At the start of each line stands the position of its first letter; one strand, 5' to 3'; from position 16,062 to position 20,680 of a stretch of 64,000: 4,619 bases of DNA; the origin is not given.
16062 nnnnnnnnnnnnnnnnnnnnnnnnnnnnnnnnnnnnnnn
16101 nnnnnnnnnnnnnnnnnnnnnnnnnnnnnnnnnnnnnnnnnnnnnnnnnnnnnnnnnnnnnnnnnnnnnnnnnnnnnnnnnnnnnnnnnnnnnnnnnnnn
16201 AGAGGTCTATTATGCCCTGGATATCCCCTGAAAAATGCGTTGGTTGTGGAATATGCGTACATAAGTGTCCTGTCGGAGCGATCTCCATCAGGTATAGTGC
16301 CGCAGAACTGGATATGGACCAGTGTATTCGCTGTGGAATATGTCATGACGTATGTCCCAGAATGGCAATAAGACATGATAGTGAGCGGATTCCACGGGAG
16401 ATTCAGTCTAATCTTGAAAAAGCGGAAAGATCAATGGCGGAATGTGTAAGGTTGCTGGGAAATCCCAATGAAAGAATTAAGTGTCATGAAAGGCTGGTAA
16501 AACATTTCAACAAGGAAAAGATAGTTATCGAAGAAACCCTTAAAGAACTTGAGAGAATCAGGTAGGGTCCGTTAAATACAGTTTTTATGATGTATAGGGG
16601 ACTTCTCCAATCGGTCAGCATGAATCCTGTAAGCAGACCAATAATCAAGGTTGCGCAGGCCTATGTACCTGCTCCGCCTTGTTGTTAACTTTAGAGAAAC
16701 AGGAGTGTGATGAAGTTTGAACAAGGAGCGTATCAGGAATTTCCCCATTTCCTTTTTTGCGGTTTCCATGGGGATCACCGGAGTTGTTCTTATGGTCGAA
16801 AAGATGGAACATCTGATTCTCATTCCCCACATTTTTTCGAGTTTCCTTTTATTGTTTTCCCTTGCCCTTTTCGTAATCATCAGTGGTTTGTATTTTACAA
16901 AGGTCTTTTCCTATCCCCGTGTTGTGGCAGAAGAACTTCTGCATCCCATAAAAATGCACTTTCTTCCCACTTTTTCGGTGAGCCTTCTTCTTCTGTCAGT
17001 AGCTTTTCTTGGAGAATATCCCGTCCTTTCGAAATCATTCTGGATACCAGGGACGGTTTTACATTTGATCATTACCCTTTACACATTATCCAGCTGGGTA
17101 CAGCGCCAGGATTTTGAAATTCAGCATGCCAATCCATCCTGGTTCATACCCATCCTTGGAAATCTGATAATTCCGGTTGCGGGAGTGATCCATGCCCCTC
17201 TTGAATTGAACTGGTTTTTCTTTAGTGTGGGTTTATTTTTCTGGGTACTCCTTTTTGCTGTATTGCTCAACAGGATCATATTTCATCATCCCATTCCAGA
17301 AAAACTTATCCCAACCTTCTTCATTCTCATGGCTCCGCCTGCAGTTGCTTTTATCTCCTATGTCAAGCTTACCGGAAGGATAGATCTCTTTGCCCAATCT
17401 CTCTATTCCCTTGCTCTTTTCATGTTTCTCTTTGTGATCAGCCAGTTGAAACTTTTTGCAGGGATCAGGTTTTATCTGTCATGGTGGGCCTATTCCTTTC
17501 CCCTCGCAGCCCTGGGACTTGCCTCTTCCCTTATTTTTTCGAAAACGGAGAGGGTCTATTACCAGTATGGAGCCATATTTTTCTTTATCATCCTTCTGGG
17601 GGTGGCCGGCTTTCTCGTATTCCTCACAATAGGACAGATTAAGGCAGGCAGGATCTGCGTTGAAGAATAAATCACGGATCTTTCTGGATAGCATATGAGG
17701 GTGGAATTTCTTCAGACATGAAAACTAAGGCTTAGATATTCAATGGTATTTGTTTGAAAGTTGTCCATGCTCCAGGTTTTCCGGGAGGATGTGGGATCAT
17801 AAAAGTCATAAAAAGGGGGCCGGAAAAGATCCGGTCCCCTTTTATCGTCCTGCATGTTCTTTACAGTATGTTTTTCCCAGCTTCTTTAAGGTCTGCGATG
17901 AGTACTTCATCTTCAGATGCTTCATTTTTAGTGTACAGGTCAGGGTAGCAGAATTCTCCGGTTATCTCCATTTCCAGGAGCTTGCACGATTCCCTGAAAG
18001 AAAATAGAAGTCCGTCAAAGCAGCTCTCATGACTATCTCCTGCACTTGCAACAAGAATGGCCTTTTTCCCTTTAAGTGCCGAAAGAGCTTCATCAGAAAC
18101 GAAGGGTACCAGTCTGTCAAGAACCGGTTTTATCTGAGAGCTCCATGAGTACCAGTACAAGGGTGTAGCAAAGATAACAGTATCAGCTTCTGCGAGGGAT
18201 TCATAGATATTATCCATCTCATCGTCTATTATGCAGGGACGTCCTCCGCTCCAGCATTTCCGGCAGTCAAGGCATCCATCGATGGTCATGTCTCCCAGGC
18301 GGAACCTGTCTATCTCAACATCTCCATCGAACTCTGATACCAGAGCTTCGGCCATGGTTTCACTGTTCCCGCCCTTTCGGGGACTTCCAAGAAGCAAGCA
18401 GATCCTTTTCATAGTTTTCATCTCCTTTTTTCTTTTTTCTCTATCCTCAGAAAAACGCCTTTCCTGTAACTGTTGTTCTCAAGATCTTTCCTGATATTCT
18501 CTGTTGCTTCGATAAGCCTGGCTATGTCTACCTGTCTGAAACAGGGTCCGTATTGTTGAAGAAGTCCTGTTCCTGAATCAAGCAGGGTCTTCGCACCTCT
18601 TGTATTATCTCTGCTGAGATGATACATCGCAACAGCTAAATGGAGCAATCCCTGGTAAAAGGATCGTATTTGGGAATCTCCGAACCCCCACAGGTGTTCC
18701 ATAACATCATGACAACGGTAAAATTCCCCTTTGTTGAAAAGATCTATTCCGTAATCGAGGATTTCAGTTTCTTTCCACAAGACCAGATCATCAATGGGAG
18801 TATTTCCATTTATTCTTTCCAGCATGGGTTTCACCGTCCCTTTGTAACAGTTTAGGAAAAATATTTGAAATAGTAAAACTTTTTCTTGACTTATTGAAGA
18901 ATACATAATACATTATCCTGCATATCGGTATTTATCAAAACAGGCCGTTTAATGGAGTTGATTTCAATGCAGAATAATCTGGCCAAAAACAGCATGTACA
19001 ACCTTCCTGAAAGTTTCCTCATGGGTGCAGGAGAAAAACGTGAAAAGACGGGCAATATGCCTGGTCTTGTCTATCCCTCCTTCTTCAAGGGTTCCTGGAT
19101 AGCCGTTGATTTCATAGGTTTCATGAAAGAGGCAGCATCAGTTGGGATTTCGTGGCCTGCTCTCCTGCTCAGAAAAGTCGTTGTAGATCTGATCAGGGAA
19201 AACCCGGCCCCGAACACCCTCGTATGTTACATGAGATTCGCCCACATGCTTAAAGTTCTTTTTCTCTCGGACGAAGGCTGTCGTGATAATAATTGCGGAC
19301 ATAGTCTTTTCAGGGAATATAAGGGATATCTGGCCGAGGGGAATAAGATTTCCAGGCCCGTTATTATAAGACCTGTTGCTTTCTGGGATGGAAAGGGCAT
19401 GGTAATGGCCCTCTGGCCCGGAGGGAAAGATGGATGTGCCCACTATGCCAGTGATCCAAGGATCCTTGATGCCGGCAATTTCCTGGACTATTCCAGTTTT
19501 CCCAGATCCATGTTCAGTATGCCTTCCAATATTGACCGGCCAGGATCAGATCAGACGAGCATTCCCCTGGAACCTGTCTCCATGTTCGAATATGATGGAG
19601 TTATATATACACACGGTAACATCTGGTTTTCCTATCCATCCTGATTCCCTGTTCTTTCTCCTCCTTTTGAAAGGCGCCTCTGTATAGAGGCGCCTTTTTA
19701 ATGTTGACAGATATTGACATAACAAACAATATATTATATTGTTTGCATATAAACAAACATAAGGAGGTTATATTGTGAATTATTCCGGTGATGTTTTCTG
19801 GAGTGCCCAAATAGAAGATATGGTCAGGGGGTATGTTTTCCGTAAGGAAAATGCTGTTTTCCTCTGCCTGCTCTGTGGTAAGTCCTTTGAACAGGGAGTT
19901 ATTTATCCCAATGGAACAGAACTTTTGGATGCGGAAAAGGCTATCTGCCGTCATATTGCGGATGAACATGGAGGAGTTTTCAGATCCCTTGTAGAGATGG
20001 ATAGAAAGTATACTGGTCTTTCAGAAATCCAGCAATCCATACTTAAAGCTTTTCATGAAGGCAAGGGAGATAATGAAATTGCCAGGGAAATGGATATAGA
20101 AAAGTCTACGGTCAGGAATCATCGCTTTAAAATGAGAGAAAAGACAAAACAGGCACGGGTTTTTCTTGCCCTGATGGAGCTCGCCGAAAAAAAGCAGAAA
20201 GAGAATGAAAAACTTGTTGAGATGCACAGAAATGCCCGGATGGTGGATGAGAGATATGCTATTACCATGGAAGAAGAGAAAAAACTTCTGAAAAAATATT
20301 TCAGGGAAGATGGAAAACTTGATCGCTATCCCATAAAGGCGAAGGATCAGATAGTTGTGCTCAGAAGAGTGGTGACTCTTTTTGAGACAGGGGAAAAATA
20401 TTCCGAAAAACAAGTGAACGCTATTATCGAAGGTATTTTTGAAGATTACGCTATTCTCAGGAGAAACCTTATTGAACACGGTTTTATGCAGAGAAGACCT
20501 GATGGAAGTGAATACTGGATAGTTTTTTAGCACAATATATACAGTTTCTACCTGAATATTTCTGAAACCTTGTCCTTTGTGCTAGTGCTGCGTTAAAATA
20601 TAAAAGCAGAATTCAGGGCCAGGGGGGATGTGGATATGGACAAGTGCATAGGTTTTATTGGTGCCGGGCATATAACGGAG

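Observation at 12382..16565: Fur-family-gated ORP-like module of unknown function: DUF5320, two MinD-type [4Fe-4S] ATPases, a NifX-fold protein and two ferredoxins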

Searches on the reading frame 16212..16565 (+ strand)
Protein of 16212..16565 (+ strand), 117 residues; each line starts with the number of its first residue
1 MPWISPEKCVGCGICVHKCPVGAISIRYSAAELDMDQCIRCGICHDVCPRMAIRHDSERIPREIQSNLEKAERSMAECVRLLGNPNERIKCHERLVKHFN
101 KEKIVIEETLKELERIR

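Call 3: search_protein_families(library=pfam, proteins=[window:16212-16565:+], max_evalue=0.01)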
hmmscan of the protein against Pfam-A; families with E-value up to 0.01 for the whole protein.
window:16212-16565:+ (117 aa): 15 families
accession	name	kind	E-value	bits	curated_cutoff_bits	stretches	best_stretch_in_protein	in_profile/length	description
PF00037.32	Fer4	-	1.6e-17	62.9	21.1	2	3-25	2-24/24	4Fe-4S binding domain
PF12838.12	Fer4_7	-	4.1e-12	46.8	27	2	8-50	1-50/52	4Fe-4S dicluster domain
PF13237.11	Fer4_10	-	1.1e-11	45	25.5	2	2-49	2-53/53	4Fe-4S dicluster domain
PF12837.12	Fer4_6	-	2.1e-11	43.6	25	2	4-24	4-24/24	4Fe-4S binding domain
PF12797.12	Fer4_2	-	3.5e-11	42.7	24.5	2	2-21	3-22/22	4Fe-4S binding domain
PF13187.11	Fer4_9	-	7.1e-10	39.2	27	1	8-53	1-52/52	4Fe-4S dicluster domain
PF13484.11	Fer4_16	-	1.6e-09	38.8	30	2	37-74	1-39/66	4Fe-4S double cluster binding domain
PF14697.11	Fer4_21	-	3.5e-08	33.9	35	2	6-25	38-58/59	4Fe-4S dicluster domain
PF13183.11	Fer4_8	-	5.9e-08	33.6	27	2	35-73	2-43/68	4Fe-4S dicluster domain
PF12800.12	Fer4_4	-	2.3e-07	31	24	1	6-22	1-17/17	4Fe-4S binding domain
PF13534.11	Fer4_17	-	9.8e-07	29.7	22.2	1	37-78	1-46/61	4Fe-4S dicluster domain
PF25160.1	LdpA_Fe-S-bd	-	1.9e-05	24.8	27.6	2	19-57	13-47/49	LdpA Fe-S cluster-binding domain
PF12798.12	Fer4_3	-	2.2e-05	25.4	27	0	9-23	1-15/15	4Fe-4S binding domain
PF17179.9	Fer4_22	-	0.0025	19.1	27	0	7-22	79-94/95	4Fe-4S dicluster domain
PF15913.10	Furin-like_2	-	0.0068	17.1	28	1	12-46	32-64/102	Furin-like repeat, cysteine-rich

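Call 4: search_protein_families(library=ncbifam, proteins=[window:16212-16565:+], max_evalue=0.01)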
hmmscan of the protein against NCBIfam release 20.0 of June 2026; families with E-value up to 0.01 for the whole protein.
window:16212-16565:+ (117 aa): 92 families (the best 25 are shown)
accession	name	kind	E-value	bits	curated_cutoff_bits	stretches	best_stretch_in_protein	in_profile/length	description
NF045874.1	Vhu_polyferre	exception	1.1e-14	53.9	600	1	6-82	127-202/381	F420-non-reducing hydrogenase associated-polyferredoxin VhuB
NF058577.1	FdxA_fam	equivalog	1.3e-13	50.9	65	1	5-51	5-51/52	4Fe-4S ferredoxin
TIGR02700.1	flavo_MJ0208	hypoth_equivalog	1.5e-11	44.1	251.35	1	4-70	145-214/234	dihydromethanopterin reductase (acceptor)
TIGR03294.1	FrhG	equivalog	1.2e-10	41.5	245.5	1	8-57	175-224/228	coenzyme F420 hydrogenase subunit gamma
TIGR02179.1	PorD_KorD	subfamily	1.6e-10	41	60.05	1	2-57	20-76/78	2-oxoacid:acceptor oxidoreductase, delta subunit, pyruvate/2-ketoisovalerate family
NF040770.1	hetero_SS_HdrA2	exception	1.7e-10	39.7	1100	1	4-77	574-646/777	CoB-CoM heterodisulfide reductase HdrA2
NF041836.1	rnfB_Methano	equivalog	2.4e-10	40.3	445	1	7-53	216-262/265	Rnf electron transport complex subunit RnfB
NF045490.1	FdxA_Protbact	equivalog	2.5e-10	40.5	135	2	4-27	35-58/104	ferredoxin FdxA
NF005503.0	PRK07118.1-2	equivalog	3.4e-10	39.6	252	1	8-57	139-188/292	RnfABCDGE type electron transport complex subunit B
NF005505.0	PRK07118.1-4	equivalog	3.5e-10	39.8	378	1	8-53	217-262/265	Fe-S cluster domain-containing protein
NF038196.1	ferrodoxin_EFR1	subfamily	6.9e-10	39.4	75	1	7-57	184-233/242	EFR1 family ferrodoxin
NF040684.1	PorD_Arch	equivalog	7.1e-10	38.8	120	1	2-58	27-84/85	pyruvate synthase subunit PorD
NF043069.1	T4HPD_activ_SAM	equivalog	8.2e-10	38.5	425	1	6-54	50-98/299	trans-4-hydroxy-L-proline dehydratase activase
NF005504.0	PRK07118.1-3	equivalog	1.5e-09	37.6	437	1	8-63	220-274/293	Fe-S cluster domain-containing protein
NF045480.1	FdxA_Actino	equivalog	1.9e-09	37.7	125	2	15-75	17-76/107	ferredoxin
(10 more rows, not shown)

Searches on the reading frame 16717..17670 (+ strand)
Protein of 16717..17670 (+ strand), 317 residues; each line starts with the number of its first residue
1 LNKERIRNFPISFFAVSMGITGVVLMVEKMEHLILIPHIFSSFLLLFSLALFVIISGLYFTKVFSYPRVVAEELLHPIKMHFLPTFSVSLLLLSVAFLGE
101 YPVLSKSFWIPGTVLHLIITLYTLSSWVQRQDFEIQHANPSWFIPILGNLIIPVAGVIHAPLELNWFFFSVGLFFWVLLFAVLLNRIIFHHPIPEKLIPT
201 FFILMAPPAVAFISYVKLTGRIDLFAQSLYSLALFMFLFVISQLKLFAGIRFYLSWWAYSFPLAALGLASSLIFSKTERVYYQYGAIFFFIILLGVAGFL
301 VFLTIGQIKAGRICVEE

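Call 3: search_protein_families(library=pfam, proteins=[window:16717-17670:+], max_evalue=0.01)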
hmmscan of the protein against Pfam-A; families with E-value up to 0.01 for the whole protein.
window:16717-17670:+ (317 aa): 1 family
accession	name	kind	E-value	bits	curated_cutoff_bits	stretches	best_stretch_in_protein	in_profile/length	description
PF03595.22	SLAC1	-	1.1e-49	169.8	27.9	1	8-305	1-331/331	Voltage-dependent anion channel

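Call 4: search_protein_families(library=ncbifam, proteins=[window:16717-17670:+], max_evalue=0.01)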
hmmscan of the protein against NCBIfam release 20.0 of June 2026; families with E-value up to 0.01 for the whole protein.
window:16717-17670:+ (317 aa): 2 families
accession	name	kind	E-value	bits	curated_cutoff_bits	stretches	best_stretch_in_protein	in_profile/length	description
TIGR00816.1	tdt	subfamily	2.8e-43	148.5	237.25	1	9-308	1-317/320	tellurite-resistance/dicarboxylate transporter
NF008032.0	PRK10764.1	equivalog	8.9e-34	117.2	342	1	2-316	2-317/328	dicarboxylate transporter/tellurite-resistance protein TehA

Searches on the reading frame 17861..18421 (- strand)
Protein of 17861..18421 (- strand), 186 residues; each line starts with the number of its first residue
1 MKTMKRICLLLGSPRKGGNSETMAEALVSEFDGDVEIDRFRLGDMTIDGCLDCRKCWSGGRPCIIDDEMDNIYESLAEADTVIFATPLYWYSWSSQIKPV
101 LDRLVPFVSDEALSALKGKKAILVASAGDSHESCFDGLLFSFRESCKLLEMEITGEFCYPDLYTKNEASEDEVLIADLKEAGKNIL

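Call 3: search_protein_families(library=pfam, proteins=[window:17861-18421:-], max_evalue=0.01)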
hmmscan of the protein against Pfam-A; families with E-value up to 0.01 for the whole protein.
window:17861-18421:- (186 aa): 2 families
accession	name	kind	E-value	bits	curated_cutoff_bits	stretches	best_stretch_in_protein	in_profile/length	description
PF03358.20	FMN_red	-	1.5e-20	73.7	24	1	6-131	2-120/152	NADPH-dependent FMN reductase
PF02525.22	Flavodoxin_2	-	5.4e-15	56.1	27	1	5-163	1-179/198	Flavodoxin-like fold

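Call 4: search_protein_families(library=ncbifam, proteins=[window:17861-18421:-], max_evalue=0.01)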
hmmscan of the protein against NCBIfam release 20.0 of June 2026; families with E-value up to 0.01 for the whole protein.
window:17861-18421:- (186 aa): 10 families
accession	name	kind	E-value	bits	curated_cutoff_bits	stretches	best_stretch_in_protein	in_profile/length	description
NF002044.1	PRK00871.1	equivalog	1.1e-07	31.4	210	1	74-133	50-111/170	glutathione-regulated potassium-efflux system oxidoreductase KefF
NF007859.0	PRK10569.1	equivalog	4.7e-06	26.5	225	1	6-104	2-92/191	NADPH-dependent FMN reductase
NF007280.0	PRK09739.1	equivalog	1.4e-05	24.9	162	1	5-132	4-134/199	NAD(P)H oxidoreductase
TIGR03567.1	FMN_reduc_SsuE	equivalog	4.8e-05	23.3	164.05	1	7-104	2-91/171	NADPH-dependent FMN reductase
NF003430.0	PRK04930.1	equivalog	0.0003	20.2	240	1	74-134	57-119/184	glutathione-regulated potassium-efflux system ancillary protein KefG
TIGR04037.1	LLM_duo_CE1759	subfamily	0.00085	19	175.9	1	66-131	60-118/199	CE1759 family FMN reductase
TIGR01753.1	flav_short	equivalog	0.0013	19.2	123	0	73-156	40-116/140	flavodoxin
TIGR03566.1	FMN_reduc_MsuE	equivalog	0.0021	17.9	212.5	1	65-130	55-113/174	FMN reductase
TIGR01755.1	flav_wrbA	equivalog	0.0068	16.4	132.5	1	74-133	64-120/197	NAD(P)H:quinone oxidoreductase type IV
NF002999.0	PRK03767.1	equivalog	0.0083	15.9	141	0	74-131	65-119/200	NAD(P)H:quinone oxidoreductase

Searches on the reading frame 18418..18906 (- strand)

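Call 90: search_protein_families(library=pfam, proteins=[window:18418-18906:-], max_evalue=0.001)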
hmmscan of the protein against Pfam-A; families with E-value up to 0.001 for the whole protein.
window:18418-18906:- (162 aa): 1 family
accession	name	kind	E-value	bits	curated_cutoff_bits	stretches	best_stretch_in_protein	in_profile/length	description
PF03745.19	DUF309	-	2.9e-21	75.4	27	1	50-108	1-59/59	Domain of unknown function (DUF309)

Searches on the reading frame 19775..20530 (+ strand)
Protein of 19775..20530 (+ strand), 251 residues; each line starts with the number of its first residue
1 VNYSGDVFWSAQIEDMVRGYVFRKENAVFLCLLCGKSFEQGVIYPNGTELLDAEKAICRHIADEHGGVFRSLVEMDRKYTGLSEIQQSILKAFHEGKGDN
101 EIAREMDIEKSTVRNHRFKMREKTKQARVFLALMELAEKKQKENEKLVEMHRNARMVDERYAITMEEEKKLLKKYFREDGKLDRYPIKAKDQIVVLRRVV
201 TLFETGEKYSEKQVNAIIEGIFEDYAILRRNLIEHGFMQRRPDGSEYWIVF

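Call 90: search_protein_families(library=pfam, proteins=[window:19775-20530:+], max_evalue=0.001)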
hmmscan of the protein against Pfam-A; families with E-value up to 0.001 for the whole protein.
window:19775-20530:+ (251 aa): 2 families
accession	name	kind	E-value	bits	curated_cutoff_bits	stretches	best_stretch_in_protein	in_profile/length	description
PF09860.14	DUF2087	-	4e-26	91.4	22.4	1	181-248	1-68/69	Uncharacterized protein conserved in bacteria (DUF2087)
PF00196.25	GerE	-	3.1e-07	30.4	23.5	1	82-123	3-44/57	Bacterial regulatory proteins, luxR family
